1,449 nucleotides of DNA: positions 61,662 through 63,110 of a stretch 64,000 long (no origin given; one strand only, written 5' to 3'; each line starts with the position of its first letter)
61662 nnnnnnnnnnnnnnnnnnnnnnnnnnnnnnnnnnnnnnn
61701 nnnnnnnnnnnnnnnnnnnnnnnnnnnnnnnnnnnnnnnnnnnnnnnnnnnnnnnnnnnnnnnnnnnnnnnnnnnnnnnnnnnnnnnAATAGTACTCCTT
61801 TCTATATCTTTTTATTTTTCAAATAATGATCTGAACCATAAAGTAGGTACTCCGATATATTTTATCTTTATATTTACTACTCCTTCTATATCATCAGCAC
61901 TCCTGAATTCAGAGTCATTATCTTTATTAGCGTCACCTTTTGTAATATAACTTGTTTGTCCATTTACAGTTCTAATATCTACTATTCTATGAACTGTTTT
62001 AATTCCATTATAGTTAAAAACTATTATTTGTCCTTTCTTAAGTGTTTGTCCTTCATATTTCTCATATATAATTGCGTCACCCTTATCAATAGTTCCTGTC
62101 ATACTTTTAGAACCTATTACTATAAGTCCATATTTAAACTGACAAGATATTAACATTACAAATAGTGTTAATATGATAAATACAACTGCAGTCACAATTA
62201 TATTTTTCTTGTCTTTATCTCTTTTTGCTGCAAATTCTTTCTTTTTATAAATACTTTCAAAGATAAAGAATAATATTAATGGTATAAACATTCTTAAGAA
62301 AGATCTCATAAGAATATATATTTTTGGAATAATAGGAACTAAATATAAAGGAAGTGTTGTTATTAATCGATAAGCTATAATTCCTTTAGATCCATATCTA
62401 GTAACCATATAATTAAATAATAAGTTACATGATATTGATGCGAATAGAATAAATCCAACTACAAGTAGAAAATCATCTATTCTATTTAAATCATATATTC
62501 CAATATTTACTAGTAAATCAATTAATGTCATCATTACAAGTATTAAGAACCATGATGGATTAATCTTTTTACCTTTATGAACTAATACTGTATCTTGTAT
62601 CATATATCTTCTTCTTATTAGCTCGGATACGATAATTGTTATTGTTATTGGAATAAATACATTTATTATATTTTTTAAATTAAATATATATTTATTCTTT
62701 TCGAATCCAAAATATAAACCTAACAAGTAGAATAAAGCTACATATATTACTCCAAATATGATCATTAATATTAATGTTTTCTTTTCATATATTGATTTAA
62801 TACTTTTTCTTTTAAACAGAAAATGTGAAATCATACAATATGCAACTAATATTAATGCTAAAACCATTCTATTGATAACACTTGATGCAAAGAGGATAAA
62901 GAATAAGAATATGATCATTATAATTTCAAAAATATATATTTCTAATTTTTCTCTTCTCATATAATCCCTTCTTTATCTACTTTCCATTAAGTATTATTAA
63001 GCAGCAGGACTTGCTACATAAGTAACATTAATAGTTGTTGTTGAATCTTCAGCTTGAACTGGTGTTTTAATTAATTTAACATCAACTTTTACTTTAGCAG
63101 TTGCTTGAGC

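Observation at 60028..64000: SipW-type signal peptidase fused to an ~8-TM domain, flanked by two TasA/camelysin-like paralogues sharing a G[IV]GYA[TV]V motif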

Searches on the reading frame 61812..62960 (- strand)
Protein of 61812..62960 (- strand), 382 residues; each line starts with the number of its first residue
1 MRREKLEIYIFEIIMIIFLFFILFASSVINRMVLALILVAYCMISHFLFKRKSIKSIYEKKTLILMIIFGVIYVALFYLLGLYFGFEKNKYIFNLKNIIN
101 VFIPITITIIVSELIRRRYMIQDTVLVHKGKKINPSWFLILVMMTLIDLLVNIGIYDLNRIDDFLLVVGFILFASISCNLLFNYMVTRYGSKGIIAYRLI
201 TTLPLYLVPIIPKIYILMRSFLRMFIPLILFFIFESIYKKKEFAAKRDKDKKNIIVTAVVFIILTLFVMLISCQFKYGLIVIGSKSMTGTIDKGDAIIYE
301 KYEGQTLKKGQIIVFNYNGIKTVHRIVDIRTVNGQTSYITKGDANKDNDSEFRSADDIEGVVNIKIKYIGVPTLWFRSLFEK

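Call 5: search_protein_families(library=pfam, proteins=[window:61812-62960:-], max_evalue=1)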
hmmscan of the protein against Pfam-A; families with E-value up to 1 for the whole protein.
window:61812-62960:- (382 aa): 3 families
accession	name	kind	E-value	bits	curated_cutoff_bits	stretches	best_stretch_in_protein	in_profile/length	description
PF10502.14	Peptidase_S26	-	2.9e-07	31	22.9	1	258-325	4-76/168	Signal peptidase, peptidase S26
PF00717.28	Peptidase_S24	-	0.00042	20.4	23.3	1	272-327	30-83/116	Peptidase S24-like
PF02933.23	CDC48_2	-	0.069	13.2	22.4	1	298-340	10-50/64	Cell division protein 48 (CDC48), domain 2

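Call 6: search_protein_families(library=ncbifam, proteins=[window:61812-62960:-], max_evalue=1)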
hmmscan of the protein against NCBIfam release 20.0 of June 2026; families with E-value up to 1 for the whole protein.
window:61812-62960:- (382 aa): 5 families
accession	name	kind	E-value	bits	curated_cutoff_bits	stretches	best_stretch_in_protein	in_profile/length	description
TIGR02228.1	sigpep_I_arch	equivalog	5e-22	78.5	51.85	1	251-373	3-130/158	signal peptidase I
NF046067.1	SigPepSipWBacil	equivalog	1.6e-10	40.8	190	1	255-370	8-134/189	signal peptidase I SipW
TIGR02227.1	sigpep_I_bact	equivalog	3.8e-09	36.6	47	1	260-341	3-86/162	signal peptidase I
NF008114.0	PRK10861.1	equivalog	0.025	13.9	277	1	245-303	52-108/324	signal peptidase I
NF001538.0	PRK00364.3-4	equivalog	0.14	12.4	142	1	279-308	43-72/92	co-chaperone GroES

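Call 9: find_related_loci(query=window:61812-62960:-, collection=genome_contigs, flank=10000)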
Query window:61812-62960:- (382 aa) in genome_contigs; peptide patterns used: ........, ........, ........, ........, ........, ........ (x = any residue, [..] = any of these).
131 stretches matched a pattern, but none encodes a relative of the query by tblastn (E <= 1e-3).

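Call 10: find_homologous_proteins(query=window:61812-62960:-, max_evalue=0.001)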
Query window:61812-62960:- (382 aa): 1350 proteins with E <= 0.001 among 8000 candidates; the best 120 are listed.
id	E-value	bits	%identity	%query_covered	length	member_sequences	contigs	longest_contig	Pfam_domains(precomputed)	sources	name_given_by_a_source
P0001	2.4e-236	802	100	100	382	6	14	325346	PF10502.15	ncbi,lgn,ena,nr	ncbi:MAG: signal peptidase I [Bacilli bacterium]|nr:signal peptidase I [Bacilli bacterium]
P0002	2.9e-199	680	81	100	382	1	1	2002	PF10502.15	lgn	-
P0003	3.3e-199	680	81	100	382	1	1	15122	PF10502.15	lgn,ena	-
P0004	9.0e-199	678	81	100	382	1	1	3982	PF10502.15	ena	-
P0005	4.8e-198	676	81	100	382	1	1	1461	PF10502.15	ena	-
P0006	6.5e-198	675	81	100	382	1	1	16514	PF10502.15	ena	-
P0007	2.3e-197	673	81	100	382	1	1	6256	PF10502.15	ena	-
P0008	2.6e-186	637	77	100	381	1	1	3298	PF10502.15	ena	-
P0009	3.3e-186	637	76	100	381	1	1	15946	PF10502.15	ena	-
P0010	1.1e-185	635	76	100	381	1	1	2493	PF10502.15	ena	-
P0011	1.3e-185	635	76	100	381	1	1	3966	PF10502.15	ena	-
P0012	1.6e-185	634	76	100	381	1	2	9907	PF10502.15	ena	-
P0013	5.2e-160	551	65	100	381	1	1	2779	PF10502.15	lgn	-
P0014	4.3e-154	531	63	100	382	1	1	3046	PF10502.15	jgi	-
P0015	1.0e-127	444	53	93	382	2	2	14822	PF10502.15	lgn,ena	-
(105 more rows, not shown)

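Call 11: find_encoding_contigs(protein=P0001, flank=10000, max_places=4)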
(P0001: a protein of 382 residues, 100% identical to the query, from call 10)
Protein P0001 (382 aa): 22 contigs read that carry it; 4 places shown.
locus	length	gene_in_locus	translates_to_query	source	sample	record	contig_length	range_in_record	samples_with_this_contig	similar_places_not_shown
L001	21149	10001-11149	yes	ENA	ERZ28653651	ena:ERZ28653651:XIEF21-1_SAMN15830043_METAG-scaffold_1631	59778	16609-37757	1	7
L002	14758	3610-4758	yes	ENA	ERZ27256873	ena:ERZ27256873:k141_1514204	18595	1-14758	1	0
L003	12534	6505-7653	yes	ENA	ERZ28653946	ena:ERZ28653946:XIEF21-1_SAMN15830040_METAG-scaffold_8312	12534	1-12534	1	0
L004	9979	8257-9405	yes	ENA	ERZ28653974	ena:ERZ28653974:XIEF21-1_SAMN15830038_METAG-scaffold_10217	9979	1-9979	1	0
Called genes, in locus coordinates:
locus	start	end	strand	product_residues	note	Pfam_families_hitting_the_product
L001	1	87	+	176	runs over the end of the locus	-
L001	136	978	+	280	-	PF13240:Zn_Ribbon_1 (weak)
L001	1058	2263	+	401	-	PF01938:TRAM (faint), PF05958:tRNA_U5-meth_tr, PF03602:Cons_hypoth95 (weak), PF05175:MTS, PF09445:Methyltransf_15 (weak), PF13649:Methyltransf_25 (weak), PF13847:Methyltransf_31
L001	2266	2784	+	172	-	PF00293:NUDIX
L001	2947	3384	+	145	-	PF00293:NUDIX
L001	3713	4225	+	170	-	-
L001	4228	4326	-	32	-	-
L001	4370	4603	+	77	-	-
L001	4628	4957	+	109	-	PF01588:tRNA_bind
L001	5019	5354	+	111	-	-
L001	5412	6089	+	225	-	PF08713:DNA_alkylation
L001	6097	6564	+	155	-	-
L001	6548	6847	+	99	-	PF14131:DUF4298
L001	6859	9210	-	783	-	-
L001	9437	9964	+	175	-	-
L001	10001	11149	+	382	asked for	PF10502:Peptidase_S26 (weak)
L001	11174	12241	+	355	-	PF17231:DUF5305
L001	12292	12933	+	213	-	-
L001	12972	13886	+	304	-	PF00149:Metallophos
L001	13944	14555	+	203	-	-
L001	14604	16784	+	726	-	PF01136:Peptidase_U32, PF12392:DUF3656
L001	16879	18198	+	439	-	PF01381:HTH_3, PF12844:HTH_19, PF13443:HTH_26 (faint), PF13560:HTH_31 (weak), PF13521:AAA_28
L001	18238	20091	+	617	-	PF00005:ABC_tran, PF02463:SMC_N (faint), PF13555:AAA_29 (faint), PF13304:AAA_21 (faint), PF12848:ABC_tran_Xtn, PF00005:ABC_tran, PF16326:ABC_tran_CTD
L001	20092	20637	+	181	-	-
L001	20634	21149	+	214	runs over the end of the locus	PF00300:His_Phos_1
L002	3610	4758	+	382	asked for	PF10502:Peptidase_S26 (weak)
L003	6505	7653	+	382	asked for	PF10502:Peptidase_S26 (weak)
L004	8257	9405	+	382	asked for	PF10502:Peptidase_S26 (weak)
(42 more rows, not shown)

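Call 14: search_protein_families(library=pfam, proteins=[L001:6859-9207:-], max_evalue=1)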
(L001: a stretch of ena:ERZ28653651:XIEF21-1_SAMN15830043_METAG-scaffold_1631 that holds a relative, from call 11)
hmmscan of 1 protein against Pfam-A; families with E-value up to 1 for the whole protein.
L001:6859-9207:- (782 aa): 4 families
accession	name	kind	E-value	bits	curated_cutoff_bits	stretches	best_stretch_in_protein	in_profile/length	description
PF23608.1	Ig_ILCR1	-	0.00089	19.8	27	1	311-380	11-92/114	ILCR1 Ig-like domain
PF01079.26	Hint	-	0.055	13.5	29.7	1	481-566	10-96/213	Hint module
PF08517.17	AXH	-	0.1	13.6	33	1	486-546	2-64/116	Ataxin-1 and HBP1 module (AXH)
PF23623.1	GBD_IRG7_N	-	0.88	10.2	27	0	350-386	57-93/95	IRG7 N-terminal galactose binding domain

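Call 23: search_solved_structures(query=window:61812-62960:-, max_evalue=1, show_alignments=3)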
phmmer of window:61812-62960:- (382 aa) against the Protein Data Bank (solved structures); distinct sequences matched with E-value up to 1: 3.
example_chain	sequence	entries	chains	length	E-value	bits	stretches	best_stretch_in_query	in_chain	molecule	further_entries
7p2q_A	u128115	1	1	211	3.1e-06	29.8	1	272-350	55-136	Signal peptidase complex catalytic subunit SEC11C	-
7p2p_A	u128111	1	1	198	3.6e-05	26.3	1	270-374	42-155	Signal peptidase complex catalytic subunit SEC11A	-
9rjb_A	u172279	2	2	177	6.8e-05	25.4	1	270-374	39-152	Signal peptidase complex catalytic subunit SEC11A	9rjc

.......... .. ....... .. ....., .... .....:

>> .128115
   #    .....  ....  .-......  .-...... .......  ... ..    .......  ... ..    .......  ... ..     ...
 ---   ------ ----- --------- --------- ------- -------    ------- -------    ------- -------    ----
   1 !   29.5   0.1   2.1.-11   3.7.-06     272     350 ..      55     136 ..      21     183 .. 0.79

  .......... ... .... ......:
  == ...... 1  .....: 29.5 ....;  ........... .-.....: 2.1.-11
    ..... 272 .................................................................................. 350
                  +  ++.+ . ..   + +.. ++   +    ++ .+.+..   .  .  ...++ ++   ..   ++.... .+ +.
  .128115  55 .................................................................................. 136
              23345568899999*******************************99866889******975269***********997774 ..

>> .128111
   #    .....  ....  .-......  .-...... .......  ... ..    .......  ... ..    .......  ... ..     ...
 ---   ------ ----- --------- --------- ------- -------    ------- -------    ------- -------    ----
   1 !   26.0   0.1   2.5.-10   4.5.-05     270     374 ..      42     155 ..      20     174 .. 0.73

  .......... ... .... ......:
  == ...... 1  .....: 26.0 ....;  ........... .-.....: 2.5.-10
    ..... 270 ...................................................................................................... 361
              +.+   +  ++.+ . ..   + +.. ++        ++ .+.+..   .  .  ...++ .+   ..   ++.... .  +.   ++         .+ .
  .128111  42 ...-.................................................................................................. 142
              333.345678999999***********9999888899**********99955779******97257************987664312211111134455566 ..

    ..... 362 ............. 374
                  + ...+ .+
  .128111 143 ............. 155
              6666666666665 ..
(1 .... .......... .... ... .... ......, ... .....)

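Call 37: find_homologous_proteins(query=L001:6859-9207:-, max_evalue=0.001)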
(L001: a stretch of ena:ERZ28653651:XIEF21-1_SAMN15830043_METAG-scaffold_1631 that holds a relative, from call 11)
Query L001:6859-9207:- (782 aa): 34 proteins with E <= 0.001 among 8000 candidates.
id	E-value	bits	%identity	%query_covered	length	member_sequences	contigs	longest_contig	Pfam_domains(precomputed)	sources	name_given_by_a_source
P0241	0.0e+0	1713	99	100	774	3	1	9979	-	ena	-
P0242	0.0e+0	1451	82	100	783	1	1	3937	-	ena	-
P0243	1.4e-273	928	55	100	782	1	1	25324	-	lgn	-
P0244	8.0e-247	840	53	99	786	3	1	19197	-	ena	-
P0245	1.3e-235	802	49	99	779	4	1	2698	-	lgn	-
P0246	9.5e-234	796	51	100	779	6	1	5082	-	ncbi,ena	-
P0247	3.1e-233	795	51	99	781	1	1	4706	-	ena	-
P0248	5.0e-232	791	50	100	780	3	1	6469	-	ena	-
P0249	5.6e-231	787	50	100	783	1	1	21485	-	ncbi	-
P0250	2.4e-222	759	48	100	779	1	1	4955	PF00041.28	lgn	-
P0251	1.4e-179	617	42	99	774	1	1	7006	-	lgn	-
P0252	8.3e-157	542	40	98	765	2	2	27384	-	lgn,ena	-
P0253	7.9e-154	532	41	98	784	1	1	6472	-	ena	-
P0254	3.0e-143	497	39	98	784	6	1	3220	-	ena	-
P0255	2.4e-142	494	40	97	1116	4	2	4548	-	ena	-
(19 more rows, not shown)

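Call 41: find_related_loci(query=A2, collection=genome_contigs, flank=8000)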
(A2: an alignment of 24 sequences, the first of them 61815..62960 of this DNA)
Query A2 (382 aa) in genome_contigs; peptide patterns used: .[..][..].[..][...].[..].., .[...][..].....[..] (x = any residue, [..] = any of these).
92 stretches matched a pattern; 57 encode a relative of the query (tblastn E <= 1e-3); 57 distinct loci.
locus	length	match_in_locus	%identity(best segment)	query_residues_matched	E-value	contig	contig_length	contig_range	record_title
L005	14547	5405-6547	53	1-381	2e-125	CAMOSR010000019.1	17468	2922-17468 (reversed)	MAG: uncultured Firmicutes bacterium isolate SRR873602_bin.129_metaWRAP_v1.3_MAG genome assembly, contig: NODE_6539_leng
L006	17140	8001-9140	53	1-380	7e-126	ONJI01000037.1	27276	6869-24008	uncultured Firmicutes bacterium isolate RUG357 genome assembly, contig: k87_32154165, whole genome shotgun sequence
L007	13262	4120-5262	51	1-381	3e-118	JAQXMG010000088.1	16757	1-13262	MAG: bacterium isolate SUG1322 k141_2684465, whole genome shotgun sequence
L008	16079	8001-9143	50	1-381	2e-118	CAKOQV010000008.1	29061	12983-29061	MAG: uncultured Bacilli bacterium isolate REFINED_METABAT215_TOP10_CONTIGS_1500_ASSEMBLY_K77_MERGED__Nepal_MoBio_Fiber-H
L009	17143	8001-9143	50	1-381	5e-117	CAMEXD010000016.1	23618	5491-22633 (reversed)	MAG: uncultured Mycoplasma sp. isolate SRR15057922_bin.27_metaWRAP_v1.3_MAG genome assembly, contig: ERZ10407413.889, wh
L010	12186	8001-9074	49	25-382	2e-116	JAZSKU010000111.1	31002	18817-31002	MAG: Bacilli bacterium isolate T1900044559_TS20190025.MAGScoT_cleanbin_000027 SGB_353_k141_1718264, whole genome shotgun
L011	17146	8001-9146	50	1-381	1e-114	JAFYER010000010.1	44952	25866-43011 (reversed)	MAG: Bacilli bacterium isolate RGIG7022 Sheep_Rumen.Co__c3125051, whole genome shotgun sequence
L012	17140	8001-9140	50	1-381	1e-110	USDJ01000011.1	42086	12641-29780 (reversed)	uncultured Tenericutes bacterium isolate UMGS1613 genome assembly, contig: NODE_428_length_42086_cov_18.977112, whole ge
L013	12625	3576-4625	46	26-375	1e-105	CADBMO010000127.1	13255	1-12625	MAG: uncultured Erysipelotrichaceae bacterium isolate RUG14108 genome assembly, contig: RUG14108_asm_127, whole genome s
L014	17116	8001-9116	45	1-381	2e-105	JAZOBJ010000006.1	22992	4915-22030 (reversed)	MAG: Candidatus Scybalousia sp. isolate T1900044758_TS20190224.MAGScoT_cleanbin_000047 SGB_2326_k141_1580202, whole geno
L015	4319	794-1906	46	1-380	1e-104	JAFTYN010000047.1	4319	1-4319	MAG: Bacilli bacterium isolate RGIG4266 Roe_deer_Colon.Co__c459059, whole genome shotgun sequence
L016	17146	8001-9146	43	1-381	9e-100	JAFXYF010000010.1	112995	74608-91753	MAG: Bacilli bacterium isolate RGIG6854 Sheep_Rumen-4__c987532, whole genome shotgun sequence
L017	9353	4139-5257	43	1-382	1e-99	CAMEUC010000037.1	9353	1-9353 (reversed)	MAG: uncultured Clostridium sp. isolate SRR11489788_bin.70_metaWRAP_v1.3_MAG genome assembly, contig: ERZ11466826.8411,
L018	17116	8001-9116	43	1-381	2e-98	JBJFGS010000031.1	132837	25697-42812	MAG: Candidatus Coprovivens sp. isolate PUUB45_bin.013 NODE_34_length_132837_cov_21.546219, whole genome shotgun sequenc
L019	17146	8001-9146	42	1-381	1e-98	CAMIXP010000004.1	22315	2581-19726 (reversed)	MAG: uncultured Bacillales bacterium isolate SRR12081302_bin.69_metaWRAP_v1.3_MAG genome assembly, contig: ERZ12289775.3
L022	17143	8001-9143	44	1-381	1e-96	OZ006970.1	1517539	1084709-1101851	MAG: uncultured Bacilli bacterium isolate pooled_contig_53442_metaflye_circ MAG genome assembly, chromosome: 1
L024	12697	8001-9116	40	1-381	3e-89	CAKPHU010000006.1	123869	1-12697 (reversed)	MAG: uncultured Bacilli bacterium isolate REFINED_METABAT215_TOP10_CONTIGS_1500_ASSEMBLY_K77_MERGED__Hadza_MoBio_C-REDO_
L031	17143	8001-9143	44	1-380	1e-97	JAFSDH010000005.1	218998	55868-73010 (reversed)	MAG: Bacilli bacterium isolate RGIG3038 Goat_Rectum-4__c437, whole genome shotgun sequence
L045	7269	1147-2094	40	59-382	1e-68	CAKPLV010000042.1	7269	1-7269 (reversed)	MAG: uncultured Clostridia bacterium isolate REFINED_METABAT215_TOP10_CONTIGS_1500_ASSEMBLY_K77_MERGED__Hadza_MoBio_hadz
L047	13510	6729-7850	40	1-381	2e-65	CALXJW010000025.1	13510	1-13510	MAG: uncultured Clostridia bacterium isolate BRZ_FD__bin6 genome assembly, contig: BRZ_FD__NODE_5749_length_13510_cov_4.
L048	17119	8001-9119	38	1-381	1e-64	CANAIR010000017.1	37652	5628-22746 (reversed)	MAG TPA_asm: uncultured Clostridium sp. isolate SRR15194757_bin.8_metawrap_v1.3_MAG genome assembly, contig: NODE_660_le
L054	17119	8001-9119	36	1-382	3e-56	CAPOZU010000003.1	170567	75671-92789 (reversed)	MAG TPA_asm: uncultured Clostridia bacterium isolate MGBC103331 genome assembly, contig: MGBC103331.3, whole genome shot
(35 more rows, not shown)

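Call 43: predict_structure(alignment_id=A2)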
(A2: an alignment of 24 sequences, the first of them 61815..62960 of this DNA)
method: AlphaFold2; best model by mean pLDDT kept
length: 382 residues; sequences in the alignment: 24
mean_pLDDT: 77.9   pTM: 0.67
mean pLDDT of the five models: 77.9, 76.2, 76.2, 72.3, 71.6
residues with pLDDT >= 90: 41; 70-90: 254; 50-70: 81; < 50: 6
segments of 3 or more residues with pLDDT < 50: 242-246
pLDDT, mean of each block of 10 residues (from residue 1): 81 90 73 89 87 73 88 88 79 79 90 90 80 84 89 71 67 80 81 89 84 75 80 73 48 63 65 64 65 76 81 79 84 82 75 82 75 67 52
secondary structure, 60 per line:
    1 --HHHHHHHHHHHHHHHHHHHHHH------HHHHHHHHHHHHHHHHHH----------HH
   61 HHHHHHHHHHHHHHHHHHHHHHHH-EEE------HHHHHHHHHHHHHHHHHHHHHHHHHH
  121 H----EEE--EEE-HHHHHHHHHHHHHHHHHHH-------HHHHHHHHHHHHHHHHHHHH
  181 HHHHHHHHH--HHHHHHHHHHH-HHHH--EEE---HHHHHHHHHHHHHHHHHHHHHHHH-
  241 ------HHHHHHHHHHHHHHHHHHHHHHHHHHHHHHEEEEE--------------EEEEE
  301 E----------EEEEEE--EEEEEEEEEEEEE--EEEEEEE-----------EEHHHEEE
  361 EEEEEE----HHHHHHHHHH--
elements in order: H3-24 H31-48 H59-84 E86-88 H95-121 E126-128 E131-133 H135-153 H161-189 H192-202 H204-207 E210-212 H216-239 H247-276 E277-281 E296-301 E312-317 E320-332 E335-341 E358-366 H371-380

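Call 56: search_protein_families(library=pfam, alignment_id=A2, max_evalue=10)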
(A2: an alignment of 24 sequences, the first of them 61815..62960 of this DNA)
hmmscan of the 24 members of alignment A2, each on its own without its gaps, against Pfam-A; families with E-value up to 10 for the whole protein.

A. member 1, window:61815-62960:- (382 aa): 3 families
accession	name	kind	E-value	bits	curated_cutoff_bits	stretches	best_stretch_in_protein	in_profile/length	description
PF10502.14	Peptidase_S26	-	2.9e-07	31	22.9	1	258-325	4-76/168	Signal peptidase, peptidase S26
PF00717.28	Peptidase_S24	-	0.00042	20.4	23.3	1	272-327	30-83/116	Peptidase S24-like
PF02933.23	CDC48_2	-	0.069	13.2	22.4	1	298-340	10-50/64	Cell division protein 48 (CDC48), domain 2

B. families by the number of members that match (of 24 scanned): 18 families
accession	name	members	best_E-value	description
PF10502.14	Peptidase_S26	24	6.9e-09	Signal peptidase, peptidase S26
PF00717.28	Peptidase_S24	24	8e-06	Peptidase S24-like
PF02933.23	CDC48_2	2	0.069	Cell division protein 48 (CDC48), domain 2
PF14991.11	MLANA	2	1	Protein melan-A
PF00166.26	Cpn10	1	0.015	Chaperonin 10 Kd subunit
PF14018.11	DUF4234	1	0.025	Domain of unknown function (DUF4234)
PF20334.3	DUF6629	1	0.045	Family of unknown function (DUF6629)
PF25727.1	UL74A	1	0.11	Cytomegalovirus UL74A protein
PF09534.15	Trp_oprn_chp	1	1.7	Tryptophan-associated transmembrane protein (Trp_oprn_chp)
PF05393.16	Hum_adeno_E3A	1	1.9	Human adenovirus early E3A glycoprotein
PF23605.1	FKS1_dom2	1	2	1,3-beta-glucan synthase component FKS1, second domain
PF11947.13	DUF3464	1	2.3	Photosynthesis affected mutant 68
PF19529.4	DUF6057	1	2.5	Family of unknown function (DUF6057)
PF00487.30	FA_desaturase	1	3.3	Fatty acid desaturase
PF14715.11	FixP_N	1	3.7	N-terminal domain of cytochrome oxidase-cbb3, FixP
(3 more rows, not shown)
